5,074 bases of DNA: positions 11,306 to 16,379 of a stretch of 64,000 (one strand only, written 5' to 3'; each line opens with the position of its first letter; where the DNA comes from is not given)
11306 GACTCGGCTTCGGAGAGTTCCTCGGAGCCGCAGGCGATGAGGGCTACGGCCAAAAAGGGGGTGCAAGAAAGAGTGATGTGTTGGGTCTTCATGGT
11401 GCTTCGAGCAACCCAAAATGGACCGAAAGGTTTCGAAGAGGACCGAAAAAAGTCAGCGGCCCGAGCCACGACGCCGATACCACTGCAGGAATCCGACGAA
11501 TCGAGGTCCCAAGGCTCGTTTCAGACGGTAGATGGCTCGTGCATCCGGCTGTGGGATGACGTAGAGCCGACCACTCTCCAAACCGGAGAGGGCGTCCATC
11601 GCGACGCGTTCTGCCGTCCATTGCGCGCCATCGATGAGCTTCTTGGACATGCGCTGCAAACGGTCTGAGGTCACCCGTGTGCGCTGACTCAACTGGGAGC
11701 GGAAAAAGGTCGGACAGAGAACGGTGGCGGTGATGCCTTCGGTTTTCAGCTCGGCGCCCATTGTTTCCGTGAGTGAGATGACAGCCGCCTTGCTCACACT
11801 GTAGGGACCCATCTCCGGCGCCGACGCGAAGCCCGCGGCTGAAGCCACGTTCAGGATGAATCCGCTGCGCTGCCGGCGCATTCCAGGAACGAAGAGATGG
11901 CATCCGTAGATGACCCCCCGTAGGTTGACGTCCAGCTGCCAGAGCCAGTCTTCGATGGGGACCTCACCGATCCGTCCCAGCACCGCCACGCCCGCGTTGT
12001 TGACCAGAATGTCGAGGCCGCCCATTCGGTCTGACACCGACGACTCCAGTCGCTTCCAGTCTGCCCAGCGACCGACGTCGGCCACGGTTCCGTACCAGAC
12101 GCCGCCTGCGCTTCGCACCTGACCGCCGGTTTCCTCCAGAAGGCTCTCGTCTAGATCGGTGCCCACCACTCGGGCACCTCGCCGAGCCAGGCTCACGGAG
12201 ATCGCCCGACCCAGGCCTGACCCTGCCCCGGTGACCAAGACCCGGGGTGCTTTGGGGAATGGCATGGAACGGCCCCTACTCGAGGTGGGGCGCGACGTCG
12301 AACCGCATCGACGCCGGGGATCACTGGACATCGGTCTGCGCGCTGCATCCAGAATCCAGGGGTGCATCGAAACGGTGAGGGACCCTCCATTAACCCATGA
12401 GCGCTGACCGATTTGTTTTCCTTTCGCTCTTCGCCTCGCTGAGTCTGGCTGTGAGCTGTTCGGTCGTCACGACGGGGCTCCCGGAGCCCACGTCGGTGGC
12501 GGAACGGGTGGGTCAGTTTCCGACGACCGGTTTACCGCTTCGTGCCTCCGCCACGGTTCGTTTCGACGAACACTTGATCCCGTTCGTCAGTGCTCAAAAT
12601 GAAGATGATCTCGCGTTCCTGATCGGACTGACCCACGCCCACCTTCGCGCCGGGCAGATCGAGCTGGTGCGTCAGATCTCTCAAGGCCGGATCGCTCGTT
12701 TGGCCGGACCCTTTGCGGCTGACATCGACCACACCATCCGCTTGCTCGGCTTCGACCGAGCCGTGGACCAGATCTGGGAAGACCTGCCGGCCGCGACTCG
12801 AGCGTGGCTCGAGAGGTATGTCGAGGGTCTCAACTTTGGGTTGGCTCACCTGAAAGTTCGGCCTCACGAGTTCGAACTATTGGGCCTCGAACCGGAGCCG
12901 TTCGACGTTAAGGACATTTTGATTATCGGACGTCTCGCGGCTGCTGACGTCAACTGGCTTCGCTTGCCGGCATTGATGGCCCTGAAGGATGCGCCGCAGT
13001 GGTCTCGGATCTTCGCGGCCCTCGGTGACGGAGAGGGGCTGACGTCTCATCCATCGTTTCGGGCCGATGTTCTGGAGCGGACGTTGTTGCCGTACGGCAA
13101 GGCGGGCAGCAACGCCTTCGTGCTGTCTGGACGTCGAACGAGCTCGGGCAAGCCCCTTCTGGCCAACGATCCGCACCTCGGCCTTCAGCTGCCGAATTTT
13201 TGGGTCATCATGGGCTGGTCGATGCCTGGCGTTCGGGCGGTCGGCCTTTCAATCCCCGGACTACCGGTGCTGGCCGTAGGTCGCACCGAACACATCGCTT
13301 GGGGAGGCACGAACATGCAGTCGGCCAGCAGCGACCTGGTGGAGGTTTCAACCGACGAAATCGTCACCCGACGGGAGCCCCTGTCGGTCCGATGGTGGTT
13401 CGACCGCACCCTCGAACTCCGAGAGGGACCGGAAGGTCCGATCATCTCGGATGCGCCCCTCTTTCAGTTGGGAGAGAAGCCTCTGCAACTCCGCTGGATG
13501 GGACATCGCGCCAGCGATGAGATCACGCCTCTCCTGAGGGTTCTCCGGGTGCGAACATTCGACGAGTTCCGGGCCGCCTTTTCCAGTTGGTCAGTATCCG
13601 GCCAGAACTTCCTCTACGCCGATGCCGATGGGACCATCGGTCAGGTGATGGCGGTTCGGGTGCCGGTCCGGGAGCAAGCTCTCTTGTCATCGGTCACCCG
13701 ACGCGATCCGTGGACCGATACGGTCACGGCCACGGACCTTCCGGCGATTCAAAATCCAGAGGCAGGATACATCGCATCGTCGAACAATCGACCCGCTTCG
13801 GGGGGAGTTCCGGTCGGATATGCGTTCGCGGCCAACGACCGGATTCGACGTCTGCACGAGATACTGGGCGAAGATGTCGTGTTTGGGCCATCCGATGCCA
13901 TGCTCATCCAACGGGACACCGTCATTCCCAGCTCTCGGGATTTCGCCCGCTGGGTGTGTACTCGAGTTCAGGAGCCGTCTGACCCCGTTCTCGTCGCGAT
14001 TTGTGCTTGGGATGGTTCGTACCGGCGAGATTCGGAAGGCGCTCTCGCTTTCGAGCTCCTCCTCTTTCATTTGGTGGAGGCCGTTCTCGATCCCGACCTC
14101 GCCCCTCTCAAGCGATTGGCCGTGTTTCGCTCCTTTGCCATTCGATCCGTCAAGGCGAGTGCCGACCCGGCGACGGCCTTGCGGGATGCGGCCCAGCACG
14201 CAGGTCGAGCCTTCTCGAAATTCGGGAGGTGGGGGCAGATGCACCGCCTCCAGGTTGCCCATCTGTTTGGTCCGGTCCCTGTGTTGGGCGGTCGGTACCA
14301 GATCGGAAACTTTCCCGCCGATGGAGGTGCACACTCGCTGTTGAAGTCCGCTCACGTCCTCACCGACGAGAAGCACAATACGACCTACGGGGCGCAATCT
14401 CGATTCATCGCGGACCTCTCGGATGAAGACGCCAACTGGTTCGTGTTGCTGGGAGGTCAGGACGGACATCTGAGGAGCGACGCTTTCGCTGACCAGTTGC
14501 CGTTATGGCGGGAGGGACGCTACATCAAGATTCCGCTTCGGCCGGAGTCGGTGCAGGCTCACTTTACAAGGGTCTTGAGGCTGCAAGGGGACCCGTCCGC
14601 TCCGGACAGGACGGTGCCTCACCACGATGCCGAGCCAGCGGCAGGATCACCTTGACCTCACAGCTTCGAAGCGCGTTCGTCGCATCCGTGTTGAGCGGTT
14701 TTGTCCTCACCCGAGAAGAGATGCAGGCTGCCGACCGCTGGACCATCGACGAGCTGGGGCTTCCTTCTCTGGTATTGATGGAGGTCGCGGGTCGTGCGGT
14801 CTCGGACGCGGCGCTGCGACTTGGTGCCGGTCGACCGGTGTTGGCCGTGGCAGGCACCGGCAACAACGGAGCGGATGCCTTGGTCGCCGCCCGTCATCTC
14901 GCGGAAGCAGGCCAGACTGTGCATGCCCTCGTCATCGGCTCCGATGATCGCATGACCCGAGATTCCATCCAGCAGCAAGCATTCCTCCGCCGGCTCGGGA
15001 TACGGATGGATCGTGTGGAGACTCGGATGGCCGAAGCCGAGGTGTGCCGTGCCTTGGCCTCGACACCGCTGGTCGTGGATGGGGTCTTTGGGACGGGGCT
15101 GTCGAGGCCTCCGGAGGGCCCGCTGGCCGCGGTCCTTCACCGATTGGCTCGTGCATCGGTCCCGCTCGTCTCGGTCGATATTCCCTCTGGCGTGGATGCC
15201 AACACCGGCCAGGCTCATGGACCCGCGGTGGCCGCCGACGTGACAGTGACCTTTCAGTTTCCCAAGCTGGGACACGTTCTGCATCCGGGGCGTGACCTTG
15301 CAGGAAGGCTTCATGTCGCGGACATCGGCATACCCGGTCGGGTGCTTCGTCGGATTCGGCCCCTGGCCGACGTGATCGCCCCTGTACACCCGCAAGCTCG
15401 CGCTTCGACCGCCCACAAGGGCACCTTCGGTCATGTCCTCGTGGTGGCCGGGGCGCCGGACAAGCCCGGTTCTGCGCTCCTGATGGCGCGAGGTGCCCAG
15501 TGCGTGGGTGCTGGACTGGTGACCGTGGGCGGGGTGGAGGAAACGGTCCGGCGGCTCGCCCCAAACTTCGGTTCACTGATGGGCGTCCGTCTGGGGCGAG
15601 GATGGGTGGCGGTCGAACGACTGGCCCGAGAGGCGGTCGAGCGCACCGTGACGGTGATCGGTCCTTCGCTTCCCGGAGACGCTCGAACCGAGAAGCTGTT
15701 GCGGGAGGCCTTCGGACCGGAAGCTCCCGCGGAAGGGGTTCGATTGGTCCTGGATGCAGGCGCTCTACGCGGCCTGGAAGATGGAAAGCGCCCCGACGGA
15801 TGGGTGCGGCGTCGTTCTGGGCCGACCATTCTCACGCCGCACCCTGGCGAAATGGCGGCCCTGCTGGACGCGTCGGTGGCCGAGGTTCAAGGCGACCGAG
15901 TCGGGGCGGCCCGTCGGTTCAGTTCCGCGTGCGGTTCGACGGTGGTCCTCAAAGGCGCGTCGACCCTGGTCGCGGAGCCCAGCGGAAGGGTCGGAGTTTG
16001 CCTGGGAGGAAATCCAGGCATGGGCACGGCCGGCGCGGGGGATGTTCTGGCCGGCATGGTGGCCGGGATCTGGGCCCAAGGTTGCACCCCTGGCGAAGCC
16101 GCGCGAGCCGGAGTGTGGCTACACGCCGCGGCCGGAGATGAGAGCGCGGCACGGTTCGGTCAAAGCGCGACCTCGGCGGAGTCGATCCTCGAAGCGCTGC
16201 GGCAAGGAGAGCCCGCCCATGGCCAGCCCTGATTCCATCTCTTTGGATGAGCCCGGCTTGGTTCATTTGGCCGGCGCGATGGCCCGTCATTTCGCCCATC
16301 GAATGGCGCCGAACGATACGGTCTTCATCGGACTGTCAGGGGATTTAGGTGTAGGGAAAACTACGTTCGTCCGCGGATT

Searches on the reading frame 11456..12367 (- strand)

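Call 80: search_protein_families(library=pfam, proteins=[window:11456-12367:-], max_evalue=0.00001)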
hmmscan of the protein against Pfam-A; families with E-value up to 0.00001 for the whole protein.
window:11456-12367:- (304 aa): 2 families
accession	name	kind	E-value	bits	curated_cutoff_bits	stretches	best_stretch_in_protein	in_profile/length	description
PF00106.31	adh_short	-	7.4e-46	156.5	26.6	1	43-231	3-191/195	short chain dehydrogenase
PF13561.12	adh_short_C2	-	5.3e-36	124.8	27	1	47-256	1-210/236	Enoyl-(Acyl carrier protein) reductase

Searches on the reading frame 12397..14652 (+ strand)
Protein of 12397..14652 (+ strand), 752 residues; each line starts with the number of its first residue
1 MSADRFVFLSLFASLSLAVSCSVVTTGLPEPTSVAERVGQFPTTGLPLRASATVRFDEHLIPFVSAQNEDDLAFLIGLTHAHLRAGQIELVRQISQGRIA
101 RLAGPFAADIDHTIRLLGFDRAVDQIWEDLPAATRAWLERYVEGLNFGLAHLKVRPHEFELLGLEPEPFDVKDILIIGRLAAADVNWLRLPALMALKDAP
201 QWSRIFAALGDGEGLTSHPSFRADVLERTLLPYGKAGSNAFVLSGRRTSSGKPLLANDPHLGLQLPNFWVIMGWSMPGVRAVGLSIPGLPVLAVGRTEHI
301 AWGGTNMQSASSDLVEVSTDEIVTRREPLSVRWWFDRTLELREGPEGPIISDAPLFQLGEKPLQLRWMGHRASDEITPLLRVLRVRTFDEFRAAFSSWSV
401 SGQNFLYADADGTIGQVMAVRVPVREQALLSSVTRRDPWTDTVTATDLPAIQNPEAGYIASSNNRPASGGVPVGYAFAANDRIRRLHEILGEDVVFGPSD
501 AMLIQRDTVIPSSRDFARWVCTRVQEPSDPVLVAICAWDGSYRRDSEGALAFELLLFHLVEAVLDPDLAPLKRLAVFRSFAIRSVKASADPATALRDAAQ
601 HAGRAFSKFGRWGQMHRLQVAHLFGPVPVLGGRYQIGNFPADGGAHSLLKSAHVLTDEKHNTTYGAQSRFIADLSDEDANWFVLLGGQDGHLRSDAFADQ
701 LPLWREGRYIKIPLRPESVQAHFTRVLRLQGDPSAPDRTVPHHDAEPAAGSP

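Call 66: search_protein_families(library=pfam, proteins=[window:12397-14652:+], max_evalue=0.00001)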
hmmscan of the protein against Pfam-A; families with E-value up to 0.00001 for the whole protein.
window:12397-14652:+ (752 aa): 1 family
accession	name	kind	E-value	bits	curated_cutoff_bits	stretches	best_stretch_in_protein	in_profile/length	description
PF01804.23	Penicil_amidase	-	5.6e-141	472.2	21.3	1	52-720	2-674/675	Penicillin amidase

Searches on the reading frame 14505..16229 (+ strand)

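Call 66: search_protein_families(library=pfam, proteins=[window:14505-16229:+], max_evalue=0.00001)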
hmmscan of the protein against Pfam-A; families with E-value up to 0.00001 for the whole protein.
window:14505-16229:+ (575 aa): 2 families
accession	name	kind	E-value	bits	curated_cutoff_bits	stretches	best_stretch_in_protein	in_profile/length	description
PF01256.23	Carb_kinase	-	5.5e-48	164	27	1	311-565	1-240/242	NAD(P)H-hydrate dehydratase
PF03853.21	YjeF_N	-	3.5e-42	144.7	24.9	1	89-256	2-169/169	YjeF-related protein N-terminus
